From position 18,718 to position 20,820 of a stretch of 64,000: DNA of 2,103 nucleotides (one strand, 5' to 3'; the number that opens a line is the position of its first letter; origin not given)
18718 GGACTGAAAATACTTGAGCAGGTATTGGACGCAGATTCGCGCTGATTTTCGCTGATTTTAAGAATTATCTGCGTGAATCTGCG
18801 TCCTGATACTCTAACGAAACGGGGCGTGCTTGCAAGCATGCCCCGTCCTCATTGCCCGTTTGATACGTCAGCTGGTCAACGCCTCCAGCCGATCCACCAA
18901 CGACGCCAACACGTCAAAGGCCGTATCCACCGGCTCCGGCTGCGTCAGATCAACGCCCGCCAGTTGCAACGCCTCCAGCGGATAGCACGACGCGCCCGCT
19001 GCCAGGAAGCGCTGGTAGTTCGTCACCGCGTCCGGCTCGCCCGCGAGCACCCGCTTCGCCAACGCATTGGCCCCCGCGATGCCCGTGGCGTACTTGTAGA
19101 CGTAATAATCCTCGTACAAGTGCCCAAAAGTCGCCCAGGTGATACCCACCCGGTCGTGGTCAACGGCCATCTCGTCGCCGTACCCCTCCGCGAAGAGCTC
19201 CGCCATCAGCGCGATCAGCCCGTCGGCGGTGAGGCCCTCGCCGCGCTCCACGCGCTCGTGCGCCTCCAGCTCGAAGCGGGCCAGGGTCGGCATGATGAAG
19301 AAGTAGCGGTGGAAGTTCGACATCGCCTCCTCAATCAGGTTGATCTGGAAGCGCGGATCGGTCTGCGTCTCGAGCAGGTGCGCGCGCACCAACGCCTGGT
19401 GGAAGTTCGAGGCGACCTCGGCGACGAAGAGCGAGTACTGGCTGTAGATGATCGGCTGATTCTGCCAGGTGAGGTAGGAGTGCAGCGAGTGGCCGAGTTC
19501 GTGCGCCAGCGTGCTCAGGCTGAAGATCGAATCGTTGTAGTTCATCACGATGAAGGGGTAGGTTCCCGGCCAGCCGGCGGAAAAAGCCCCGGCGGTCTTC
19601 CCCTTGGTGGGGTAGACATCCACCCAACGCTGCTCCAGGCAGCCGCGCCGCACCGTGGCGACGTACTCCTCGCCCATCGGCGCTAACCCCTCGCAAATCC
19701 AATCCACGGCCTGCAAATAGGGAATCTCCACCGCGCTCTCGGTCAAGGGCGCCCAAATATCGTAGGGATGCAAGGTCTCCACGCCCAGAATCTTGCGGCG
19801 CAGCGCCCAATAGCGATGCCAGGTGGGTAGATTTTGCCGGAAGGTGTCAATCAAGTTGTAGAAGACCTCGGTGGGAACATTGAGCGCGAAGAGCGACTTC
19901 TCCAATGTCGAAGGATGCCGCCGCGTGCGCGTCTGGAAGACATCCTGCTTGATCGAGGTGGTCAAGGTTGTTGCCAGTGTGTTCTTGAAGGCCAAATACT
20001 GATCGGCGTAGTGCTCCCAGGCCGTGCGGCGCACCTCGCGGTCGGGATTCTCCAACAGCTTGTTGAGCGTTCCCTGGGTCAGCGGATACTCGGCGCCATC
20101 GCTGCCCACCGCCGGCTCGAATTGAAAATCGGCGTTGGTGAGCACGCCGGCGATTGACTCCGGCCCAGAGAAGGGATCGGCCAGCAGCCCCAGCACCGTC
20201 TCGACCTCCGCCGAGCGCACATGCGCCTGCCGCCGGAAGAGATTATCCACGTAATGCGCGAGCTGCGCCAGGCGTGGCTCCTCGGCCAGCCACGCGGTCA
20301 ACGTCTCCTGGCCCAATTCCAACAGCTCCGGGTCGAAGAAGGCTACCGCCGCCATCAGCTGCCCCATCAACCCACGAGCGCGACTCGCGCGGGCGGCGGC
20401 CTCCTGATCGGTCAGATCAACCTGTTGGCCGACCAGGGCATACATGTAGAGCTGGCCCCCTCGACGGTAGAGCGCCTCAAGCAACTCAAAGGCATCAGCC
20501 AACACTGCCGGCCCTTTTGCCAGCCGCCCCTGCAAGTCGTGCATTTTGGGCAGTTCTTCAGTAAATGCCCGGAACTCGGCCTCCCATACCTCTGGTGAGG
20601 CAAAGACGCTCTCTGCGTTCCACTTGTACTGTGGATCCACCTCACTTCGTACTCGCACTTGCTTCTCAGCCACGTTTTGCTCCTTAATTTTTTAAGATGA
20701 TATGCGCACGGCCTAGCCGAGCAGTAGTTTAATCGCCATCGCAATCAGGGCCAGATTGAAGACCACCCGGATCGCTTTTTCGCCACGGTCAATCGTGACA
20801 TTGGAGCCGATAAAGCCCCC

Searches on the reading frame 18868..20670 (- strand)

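Call 26: search_protein_families(library=pfam, proteins=[window:18868-20670:-], max_evalue=0.00001)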
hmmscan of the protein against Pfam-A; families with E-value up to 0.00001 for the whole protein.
window:18868-20670:- (600 aa): 2 families
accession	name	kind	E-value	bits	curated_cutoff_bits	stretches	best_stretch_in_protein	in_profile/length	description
PF01432.26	Peptidase_M3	-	2.6e-63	215.4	27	1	205-585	2-455/457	Peptidase family M3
PF08439.15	Peptidase_M3_N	-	5.7e-18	65.3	25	1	115-184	1-70/70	Oligopeptidase F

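Call 75: search_protein_families(library=padloc, proteins=[window:18868-20670:-], max_evalue=0.00001)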
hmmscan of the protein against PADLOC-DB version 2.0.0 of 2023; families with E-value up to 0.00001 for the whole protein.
window:18868-20670:- (600 aa): 0 families
